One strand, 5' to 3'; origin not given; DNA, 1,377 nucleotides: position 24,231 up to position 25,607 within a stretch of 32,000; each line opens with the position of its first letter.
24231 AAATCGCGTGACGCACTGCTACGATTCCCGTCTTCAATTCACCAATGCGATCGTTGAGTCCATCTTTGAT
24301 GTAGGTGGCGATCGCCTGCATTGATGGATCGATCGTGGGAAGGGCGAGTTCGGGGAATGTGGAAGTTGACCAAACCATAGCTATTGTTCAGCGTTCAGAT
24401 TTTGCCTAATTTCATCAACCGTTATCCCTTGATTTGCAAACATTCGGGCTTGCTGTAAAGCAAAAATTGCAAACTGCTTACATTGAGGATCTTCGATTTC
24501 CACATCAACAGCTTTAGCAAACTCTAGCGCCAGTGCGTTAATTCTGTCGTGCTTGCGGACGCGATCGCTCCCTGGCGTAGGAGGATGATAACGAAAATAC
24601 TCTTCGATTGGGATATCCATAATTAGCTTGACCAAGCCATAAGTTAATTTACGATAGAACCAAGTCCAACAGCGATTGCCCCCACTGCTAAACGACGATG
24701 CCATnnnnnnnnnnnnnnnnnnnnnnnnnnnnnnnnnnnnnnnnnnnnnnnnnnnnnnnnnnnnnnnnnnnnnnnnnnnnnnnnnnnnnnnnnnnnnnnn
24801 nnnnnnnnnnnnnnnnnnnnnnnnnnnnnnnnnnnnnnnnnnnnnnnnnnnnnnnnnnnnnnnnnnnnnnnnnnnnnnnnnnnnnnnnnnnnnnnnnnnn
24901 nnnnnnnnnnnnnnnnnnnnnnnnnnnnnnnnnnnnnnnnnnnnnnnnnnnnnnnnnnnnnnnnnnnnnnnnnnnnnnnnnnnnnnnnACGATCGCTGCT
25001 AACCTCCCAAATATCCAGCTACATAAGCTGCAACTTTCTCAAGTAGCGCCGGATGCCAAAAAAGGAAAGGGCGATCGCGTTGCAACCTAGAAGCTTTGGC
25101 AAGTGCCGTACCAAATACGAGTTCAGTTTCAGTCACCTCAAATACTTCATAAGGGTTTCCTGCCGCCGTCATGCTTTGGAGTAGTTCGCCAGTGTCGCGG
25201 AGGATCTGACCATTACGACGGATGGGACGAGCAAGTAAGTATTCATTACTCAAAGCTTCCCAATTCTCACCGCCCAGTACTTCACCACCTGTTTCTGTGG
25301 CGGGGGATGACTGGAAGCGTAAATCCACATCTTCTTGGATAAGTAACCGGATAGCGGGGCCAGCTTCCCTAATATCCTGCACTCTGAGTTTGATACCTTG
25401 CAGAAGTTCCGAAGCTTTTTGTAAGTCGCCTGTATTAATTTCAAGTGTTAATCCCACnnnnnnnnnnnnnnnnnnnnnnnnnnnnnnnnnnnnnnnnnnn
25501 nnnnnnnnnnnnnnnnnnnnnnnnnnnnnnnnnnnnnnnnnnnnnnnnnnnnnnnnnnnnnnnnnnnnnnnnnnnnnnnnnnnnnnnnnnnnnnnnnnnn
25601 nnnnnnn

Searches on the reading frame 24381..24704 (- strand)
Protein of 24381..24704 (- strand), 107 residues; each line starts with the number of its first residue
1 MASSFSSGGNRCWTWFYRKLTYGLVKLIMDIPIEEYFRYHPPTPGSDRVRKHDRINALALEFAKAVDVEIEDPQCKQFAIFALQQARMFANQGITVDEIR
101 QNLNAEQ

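Call 7: search_protein_families(library=phrogs, proteins=[window:24381-24704:-], max_evalue=0.01)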
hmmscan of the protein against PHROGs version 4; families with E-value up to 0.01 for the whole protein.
window:24381-24704:- (107 aa): 1 family
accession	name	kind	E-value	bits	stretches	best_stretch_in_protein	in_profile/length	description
phrog_1454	-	unknown function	1.6e-08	35.5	1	33-95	13-74/81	-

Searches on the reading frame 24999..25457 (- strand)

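Call 7: search_protein_families(library=phrogs, proteins=[window:24999-25457:-], max_evalue=0.01)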
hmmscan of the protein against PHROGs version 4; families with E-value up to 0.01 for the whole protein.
window:24999-25457:- (152 aa): 1 family
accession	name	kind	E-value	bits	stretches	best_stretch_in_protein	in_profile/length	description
phrog_26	-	connector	0.0017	18.9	1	63-126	133-187/321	tail completion or Neck1 protein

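Call 36: search_protein_families(library=pfam, proteins=[window:24999-25457:-], max_evalue=0.01)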
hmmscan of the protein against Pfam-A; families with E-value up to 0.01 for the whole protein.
window:24999-25457:- (152 aa): 0 families
